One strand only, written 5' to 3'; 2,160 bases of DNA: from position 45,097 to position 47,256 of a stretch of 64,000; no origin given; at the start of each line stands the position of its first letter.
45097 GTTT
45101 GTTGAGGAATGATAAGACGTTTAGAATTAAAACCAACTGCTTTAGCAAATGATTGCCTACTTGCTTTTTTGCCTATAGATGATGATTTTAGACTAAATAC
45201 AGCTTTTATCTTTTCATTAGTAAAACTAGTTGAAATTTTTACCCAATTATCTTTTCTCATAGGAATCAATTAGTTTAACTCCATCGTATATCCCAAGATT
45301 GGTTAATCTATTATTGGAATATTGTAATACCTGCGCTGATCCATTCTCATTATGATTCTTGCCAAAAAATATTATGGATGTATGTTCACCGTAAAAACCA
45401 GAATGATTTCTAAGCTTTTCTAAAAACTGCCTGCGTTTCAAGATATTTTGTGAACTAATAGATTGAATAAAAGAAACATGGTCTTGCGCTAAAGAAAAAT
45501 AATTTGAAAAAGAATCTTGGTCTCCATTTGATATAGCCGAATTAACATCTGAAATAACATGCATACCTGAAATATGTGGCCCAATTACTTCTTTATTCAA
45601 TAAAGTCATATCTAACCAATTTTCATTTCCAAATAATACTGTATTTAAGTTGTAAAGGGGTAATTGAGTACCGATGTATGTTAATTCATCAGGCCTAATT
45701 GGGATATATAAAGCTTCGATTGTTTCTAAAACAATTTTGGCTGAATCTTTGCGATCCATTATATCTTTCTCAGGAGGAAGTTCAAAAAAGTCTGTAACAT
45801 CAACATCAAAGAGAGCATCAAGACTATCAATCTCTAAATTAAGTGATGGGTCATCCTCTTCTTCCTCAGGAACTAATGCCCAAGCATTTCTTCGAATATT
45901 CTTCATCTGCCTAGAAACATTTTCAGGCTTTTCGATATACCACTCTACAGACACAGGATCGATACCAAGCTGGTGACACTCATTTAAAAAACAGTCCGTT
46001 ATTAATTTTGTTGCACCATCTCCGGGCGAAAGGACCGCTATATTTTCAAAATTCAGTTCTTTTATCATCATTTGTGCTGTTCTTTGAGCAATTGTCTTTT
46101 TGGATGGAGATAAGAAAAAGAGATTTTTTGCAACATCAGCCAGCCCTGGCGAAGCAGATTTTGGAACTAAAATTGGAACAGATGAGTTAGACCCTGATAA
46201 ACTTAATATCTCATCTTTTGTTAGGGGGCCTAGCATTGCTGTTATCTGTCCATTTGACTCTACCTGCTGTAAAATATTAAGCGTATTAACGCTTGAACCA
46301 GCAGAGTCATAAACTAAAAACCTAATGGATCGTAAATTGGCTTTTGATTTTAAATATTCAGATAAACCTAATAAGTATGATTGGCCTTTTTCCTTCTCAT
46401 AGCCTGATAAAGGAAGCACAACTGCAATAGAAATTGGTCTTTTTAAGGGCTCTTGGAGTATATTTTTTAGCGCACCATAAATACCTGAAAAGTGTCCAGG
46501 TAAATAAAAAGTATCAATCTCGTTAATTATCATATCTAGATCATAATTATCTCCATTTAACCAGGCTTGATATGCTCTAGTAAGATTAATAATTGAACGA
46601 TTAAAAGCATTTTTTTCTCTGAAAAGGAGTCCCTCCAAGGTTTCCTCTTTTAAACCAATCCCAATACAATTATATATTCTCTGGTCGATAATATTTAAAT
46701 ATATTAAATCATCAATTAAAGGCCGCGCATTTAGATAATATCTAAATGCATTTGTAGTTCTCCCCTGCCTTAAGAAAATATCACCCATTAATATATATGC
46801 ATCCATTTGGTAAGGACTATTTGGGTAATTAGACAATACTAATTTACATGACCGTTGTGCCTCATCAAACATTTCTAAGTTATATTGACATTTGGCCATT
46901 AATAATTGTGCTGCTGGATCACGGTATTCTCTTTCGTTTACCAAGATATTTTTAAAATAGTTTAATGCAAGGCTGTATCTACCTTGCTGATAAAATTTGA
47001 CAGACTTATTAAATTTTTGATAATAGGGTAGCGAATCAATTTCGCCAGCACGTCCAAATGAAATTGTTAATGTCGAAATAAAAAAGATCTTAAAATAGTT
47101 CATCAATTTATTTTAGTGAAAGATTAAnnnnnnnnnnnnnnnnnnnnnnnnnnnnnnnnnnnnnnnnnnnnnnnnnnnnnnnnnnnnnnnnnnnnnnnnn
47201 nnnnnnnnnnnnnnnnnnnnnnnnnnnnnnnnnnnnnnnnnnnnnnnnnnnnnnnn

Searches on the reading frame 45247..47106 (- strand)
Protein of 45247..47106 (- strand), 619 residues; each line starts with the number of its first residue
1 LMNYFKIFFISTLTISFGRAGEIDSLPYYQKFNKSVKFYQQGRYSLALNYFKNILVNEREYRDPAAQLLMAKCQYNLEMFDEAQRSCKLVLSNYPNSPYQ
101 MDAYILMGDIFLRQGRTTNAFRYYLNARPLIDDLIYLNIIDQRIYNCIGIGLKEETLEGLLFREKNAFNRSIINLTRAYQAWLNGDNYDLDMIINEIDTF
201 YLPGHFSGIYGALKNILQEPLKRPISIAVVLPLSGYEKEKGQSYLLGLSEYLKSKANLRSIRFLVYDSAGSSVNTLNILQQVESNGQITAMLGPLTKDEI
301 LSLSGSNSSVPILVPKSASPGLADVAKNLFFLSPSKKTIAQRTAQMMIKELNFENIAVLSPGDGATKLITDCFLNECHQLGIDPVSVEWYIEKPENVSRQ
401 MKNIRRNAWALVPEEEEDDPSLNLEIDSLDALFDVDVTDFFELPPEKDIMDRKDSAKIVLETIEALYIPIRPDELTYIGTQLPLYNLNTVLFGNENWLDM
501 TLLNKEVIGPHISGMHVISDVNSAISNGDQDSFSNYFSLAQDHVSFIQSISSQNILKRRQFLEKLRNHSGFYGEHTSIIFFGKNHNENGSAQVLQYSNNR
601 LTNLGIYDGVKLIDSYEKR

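Call 3: search_protein_families(library=pfam, proteins=[window:45247-47106:-], max_evalue=0.01)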
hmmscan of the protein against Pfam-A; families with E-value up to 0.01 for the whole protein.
window:45247-47106:- (619 aa): 8 families
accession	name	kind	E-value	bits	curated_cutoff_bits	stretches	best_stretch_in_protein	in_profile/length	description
PF13174.12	TPR_6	-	1e-06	29.4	26.3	1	66-97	2-33/33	Tetratricopeptide repeat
PF14559.12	TPR_19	-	2.9e-06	27.9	25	1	39-100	2-62/68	Tetratricopeptide repeat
PF13458.12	Peripla_BP_6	-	3e-06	27.6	31.7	1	224-403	1-185/343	Periplasmic binding protein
PF04348.19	LppC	-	4.8e-06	25.9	28.8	1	212-404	206-396/563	LppC putative lipoprotein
PF07719.23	TPR_2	-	5.1e-06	26.6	27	0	66-96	3-33/34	Tetratricopeptide repeat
PF00515.34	TPR_1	-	3.5e-05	23.9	27.8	0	66-96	3-33/34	Tetratricopeptide repeat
PF13424.12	TPR_12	-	4.4e-05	24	30.1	1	66-125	5-69/77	Tetratricopeptide repeat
PF13432.12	TPR_16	-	5.9e-05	23.9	32.7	0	38-98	7-65/65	Tetratricopeptide repeat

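Call 21: search_protein_families(library=ncbifam, proteins=[window:45247-47106:-], max_evalue=0.001)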
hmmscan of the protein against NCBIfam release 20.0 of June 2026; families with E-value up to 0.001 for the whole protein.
window:45247-47106:- (619 aa): 2 families
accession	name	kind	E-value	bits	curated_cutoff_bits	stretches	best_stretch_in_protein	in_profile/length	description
TIGR02795.1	tol_pal_ybgF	equivalog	2.8e-07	31.2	90.1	1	31-124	5-99/119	tol-pal system protein YbgF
TIGR03302.1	OM_YfiO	subfamily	0.00038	20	81.4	1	31-114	36-120/239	outer membrane protein assembly factor BamD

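Call 46: search_solved_structures(query=window:45247-47106:-, max_evalue=1)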
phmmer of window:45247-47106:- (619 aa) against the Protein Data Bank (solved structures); distinct sequences matched with E-value up to 1: 15.
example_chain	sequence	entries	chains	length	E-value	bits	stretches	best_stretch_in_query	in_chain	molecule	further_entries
4nqr_A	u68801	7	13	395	9.6e-06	27.5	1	228-391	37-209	Amino acid/amide ABC transporter substrate-binding protein, HAAT family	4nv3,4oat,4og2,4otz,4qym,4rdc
4obb_A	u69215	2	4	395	9.6e-06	27.5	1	228-391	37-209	Amino acid/amide ABC transporter substrate-binding protein, HAAT family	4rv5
6g5s_A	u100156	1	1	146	0.014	17.1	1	33-124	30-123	Cell division coordinator CpoB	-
6vfj_B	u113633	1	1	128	0.028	16.1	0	68-130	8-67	I53_dn5B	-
2wqh_A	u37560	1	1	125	0.069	14.8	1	32-130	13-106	CTPR3Y3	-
2fo7_A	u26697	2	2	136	0.073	14.7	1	18-128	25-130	SYNTHETIC CONSENSUS TPR PROTEIN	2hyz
3qky_A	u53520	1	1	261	0.092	14.4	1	29-75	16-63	Outer membrane assembly lipoprotein YfiO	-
8ch0_A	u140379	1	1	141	0.095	14.4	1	18-128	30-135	Consensus tetratricopeptide repeat protein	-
6vl6_B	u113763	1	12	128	0.11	14.2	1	68-130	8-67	T33_dn2B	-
5efr_A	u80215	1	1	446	0.16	13.6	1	29-76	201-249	BamA-BamD fusion Protein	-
1na0_A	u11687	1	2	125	0.18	13.5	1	32-130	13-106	designed protein CTPR3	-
6vl6_A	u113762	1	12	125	0.23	13.1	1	36-129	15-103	T33_dn2A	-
5hrz_A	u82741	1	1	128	0.4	12.3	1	36-130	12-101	TPR domain protein 1na0C3_3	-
9tav_A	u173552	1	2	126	0.4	12.3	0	500-550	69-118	De novo photoenzyme photoABLE2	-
2pl2_A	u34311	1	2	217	0.45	12.1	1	35-112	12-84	Hypothetical conserved protein TTC0263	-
